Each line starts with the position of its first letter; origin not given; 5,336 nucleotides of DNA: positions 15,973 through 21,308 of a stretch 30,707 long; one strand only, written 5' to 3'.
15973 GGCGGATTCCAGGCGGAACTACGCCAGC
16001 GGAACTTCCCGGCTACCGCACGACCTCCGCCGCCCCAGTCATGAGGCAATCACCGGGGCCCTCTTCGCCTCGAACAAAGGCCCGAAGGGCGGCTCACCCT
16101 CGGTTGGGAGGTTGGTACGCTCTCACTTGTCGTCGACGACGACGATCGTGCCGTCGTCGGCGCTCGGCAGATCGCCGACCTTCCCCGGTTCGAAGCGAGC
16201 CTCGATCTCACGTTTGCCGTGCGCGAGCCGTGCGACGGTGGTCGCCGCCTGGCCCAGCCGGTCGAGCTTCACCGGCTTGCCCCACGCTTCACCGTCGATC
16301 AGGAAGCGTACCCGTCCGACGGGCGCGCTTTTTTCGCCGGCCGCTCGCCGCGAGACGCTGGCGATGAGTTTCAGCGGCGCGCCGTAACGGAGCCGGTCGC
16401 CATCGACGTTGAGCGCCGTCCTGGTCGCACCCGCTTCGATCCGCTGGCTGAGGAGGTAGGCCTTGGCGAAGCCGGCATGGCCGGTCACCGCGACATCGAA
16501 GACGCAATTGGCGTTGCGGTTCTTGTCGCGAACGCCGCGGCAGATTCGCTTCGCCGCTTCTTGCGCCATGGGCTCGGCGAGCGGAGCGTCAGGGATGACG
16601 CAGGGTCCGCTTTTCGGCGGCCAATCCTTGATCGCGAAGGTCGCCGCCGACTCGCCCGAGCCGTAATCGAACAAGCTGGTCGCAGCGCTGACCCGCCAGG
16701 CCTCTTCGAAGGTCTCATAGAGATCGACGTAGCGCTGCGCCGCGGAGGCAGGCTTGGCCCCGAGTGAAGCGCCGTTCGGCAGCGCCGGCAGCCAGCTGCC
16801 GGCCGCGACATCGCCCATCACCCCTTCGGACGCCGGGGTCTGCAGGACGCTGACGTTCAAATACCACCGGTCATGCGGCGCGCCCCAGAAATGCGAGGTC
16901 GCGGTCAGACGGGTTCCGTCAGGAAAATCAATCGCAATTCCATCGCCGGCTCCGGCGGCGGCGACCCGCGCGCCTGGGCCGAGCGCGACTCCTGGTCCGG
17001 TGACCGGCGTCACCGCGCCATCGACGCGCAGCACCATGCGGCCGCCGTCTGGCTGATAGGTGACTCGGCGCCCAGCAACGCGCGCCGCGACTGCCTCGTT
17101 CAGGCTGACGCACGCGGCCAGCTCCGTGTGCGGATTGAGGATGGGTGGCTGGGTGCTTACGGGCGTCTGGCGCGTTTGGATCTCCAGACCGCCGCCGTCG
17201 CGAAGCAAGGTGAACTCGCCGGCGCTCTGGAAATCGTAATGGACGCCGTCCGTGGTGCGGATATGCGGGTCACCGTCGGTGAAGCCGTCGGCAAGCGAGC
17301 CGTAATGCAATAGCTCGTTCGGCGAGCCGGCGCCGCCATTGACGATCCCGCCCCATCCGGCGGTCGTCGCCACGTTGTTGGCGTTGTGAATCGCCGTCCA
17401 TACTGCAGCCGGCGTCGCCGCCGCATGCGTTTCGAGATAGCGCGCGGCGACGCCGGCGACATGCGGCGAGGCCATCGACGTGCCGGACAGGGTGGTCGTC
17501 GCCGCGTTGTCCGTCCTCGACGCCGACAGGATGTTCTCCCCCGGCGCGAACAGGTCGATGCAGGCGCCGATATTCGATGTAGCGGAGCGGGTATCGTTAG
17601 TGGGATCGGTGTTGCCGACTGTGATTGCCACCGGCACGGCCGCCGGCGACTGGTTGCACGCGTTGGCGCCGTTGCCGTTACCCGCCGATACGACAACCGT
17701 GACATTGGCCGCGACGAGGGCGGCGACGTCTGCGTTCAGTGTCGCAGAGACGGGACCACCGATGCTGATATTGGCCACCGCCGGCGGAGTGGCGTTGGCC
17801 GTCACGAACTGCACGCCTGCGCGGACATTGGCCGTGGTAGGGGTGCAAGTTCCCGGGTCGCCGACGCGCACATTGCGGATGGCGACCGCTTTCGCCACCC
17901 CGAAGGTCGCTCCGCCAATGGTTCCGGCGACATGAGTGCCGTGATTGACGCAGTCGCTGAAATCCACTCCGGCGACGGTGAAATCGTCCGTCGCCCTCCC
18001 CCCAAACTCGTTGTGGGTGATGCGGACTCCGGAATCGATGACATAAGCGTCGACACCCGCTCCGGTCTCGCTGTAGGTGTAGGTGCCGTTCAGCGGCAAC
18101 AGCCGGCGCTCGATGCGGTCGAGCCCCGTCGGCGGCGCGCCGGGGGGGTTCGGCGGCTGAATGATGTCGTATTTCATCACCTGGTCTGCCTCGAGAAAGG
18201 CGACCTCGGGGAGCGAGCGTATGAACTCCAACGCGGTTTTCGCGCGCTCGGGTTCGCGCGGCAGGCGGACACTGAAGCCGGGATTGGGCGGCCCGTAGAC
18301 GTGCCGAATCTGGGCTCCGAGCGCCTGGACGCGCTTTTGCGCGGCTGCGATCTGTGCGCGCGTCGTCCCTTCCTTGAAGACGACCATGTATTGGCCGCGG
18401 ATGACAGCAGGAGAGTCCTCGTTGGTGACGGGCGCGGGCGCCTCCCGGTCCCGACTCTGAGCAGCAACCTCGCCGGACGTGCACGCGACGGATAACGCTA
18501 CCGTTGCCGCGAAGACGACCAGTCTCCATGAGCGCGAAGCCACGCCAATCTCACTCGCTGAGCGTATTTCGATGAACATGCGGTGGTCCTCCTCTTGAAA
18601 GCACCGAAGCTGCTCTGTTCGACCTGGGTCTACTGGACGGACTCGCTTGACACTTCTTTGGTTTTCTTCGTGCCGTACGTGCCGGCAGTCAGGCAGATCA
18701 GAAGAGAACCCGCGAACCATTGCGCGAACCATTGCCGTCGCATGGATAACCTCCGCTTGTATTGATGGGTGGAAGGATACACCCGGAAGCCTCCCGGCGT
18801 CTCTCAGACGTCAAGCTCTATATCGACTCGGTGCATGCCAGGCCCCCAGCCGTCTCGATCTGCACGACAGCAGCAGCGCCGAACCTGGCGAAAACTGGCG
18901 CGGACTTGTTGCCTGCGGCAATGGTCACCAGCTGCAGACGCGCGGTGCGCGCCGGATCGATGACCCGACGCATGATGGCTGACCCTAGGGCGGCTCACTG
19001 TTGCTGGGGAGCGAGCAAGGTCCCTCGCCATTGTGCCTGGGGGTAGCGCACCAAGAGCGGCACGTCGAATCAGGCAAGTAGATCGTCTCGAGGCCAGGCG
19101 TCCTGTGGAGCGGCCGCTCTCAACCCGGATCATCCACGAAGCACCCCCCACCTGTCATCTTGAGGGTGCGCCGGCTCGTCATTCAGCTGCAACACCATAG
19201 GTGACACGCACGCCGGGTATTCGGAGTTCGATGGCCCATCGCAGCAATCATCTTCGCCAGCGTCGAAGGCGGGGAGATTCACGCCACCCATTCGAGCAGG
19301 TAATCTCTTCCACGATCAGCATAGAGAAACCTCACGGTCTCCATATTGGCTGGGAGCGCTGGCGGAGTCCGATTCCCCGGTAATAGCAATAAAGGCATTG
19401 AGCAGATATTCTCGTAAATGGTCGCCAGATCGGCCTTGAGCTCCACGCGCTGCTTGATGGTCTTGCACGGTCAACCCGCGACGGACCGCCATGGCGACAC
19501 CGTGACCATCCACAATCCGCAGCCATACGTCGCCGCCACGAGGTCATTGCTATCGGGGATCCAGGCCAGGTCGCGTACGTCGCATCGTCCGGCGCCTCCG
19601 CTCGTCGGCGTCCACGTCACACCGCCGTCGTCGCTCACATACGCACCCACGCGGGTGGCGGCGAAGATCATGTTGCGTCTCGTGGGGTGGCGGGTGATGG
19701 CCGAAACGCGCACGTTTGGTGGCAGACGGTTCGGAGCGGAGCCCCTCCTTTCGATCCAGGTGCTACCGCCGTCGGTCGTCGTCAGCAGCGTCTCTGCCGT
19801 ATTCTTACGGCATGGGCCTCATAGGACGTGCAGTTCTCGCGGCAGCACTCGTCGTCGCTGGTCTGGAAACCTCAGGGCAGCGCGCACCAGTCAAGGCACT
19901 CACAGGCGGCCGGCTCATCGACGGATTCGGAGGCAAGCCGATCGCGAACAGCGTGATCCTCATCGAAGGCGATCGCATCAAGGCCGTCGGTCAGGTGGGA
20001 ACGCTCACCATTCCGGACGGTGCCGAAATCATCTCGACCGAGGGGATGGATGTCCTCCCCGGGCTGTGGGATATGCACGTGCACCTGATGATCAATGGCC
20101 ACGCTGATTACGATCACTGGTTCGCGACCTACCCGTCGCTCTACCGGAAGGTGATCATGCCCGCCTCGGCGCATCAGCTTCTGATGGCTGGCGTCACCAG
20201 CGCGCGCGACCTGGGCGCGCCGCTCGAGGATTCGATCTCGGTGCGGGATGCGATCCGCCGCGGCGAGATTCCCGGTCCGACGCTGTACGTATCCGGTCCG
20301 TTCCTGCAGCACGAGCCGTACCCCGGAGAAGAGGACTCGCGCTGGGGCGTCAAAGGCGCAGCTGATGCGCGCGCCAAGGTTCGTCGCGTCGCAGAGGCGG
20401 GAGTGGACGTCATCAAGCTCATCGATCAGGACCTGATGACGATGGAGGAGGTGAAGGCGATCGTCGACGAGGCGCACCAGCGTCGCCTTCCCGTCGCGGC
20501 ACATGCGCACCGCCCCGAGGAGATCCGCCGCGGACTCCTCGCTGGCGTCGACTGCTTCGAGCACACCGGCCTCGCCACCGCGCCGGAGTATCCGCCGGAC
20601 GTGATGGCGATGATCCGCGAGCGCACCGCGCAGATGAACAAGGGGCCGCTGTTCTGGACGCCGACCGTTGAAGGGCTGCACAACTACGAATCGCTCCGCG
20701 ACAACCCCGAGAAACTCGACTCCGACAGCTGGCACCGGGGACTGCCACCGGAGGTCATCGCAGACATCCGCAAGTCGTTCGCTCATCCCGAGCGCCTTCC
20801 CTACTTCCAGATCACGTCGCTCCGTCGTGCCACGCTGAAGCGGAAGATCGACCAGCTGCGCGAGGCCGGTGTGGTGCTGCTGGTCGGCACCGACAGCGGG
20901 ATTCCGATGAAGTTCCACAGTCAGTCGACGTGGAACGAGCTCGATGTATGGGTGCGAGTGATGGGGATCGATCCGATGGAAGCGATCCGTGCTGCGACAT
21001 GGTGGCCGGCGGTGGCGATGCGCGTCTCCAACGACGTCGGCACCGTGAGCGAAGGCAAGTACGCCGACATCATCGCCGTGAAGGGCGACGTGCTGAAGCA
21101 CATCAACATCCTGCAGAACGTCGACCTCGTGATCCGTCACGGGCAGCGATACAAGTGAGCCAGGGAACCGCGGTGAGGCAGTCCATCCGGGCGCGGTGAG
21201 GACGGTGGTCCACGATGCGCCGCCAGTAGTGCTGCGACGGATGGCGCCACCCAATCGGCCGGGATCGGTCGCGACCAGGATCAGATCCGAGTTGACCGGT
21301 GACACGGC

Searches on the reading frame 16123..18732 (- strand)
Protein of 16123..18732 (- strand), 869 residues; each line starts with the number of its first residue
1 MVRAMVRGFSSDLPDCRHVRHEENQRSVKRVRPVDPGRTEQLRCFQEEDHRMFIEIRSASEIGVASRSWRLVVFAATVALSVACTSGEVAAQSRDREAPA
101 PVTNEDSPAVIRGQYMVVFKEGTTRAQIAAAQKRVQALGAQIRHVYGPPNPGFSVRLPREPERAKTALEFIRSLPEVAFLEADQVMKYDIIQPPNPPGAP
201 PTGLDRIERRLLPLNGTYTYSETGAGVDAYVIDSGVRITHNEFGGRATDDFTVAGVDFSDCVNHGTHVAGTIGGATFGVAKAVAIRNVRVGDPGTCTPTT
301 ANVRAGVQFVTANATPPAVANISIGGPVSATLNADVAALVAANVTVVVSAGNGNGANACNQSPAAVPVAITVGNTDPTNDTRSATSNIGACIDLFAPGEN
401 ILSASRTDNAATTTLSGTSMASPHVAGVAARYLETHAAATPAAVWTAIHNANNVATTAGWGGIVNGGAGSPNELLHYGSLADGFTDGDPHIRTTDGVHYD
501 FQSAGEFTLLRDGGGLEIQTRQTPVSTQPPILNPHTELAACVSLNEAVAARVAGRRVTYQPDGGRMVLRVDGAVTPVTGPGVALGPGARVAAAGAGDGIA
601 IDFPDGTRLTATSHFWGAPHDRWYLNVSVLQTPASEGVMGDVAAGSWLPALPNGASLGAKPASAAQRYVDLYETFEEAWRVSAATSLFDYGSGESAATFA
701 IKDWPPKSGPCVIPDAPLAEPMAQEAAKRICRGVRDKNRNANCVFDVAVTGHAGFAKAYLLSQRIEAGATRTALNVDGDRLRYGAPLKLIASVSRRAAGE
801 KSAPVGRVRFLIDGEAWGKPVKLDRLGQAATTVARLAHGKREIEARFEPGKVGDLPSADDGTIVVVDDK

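Call 10: search_protein_families(library=pfam, proteins=[window:16123-18732:-], max_evalue=0.001)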
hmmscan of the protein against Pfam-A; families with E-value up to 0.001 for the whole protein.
window:16123-18732:- (869 aa): 1 family
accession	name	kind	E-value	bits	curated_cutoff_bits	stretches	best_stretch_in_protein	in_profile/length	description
PF00082.27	Peptidase_S8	-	4.5e-27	95.5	21.8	1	231-458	8-285/288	Subtilase family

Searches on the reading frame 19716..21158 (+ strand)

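Call 10: search_protein_families(library=pfam, proteins=[window:19716-21158:+], max_evalue=0.001)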
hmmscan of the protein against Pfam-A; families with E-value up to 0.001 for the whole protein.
window:19716-21158:+ (480 aa): 2 families
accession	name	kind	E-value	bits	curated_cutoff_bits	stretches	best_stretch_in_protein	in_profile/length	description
PF01979.26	Amidohydro_1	-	2.6e-29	103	25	1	113-477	2-343/345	Amidohydrolase family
PF07969.17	Amidohydro_3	-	1.9e-07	31.4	29.7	0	376-461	357-450/472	Amidohydrolase family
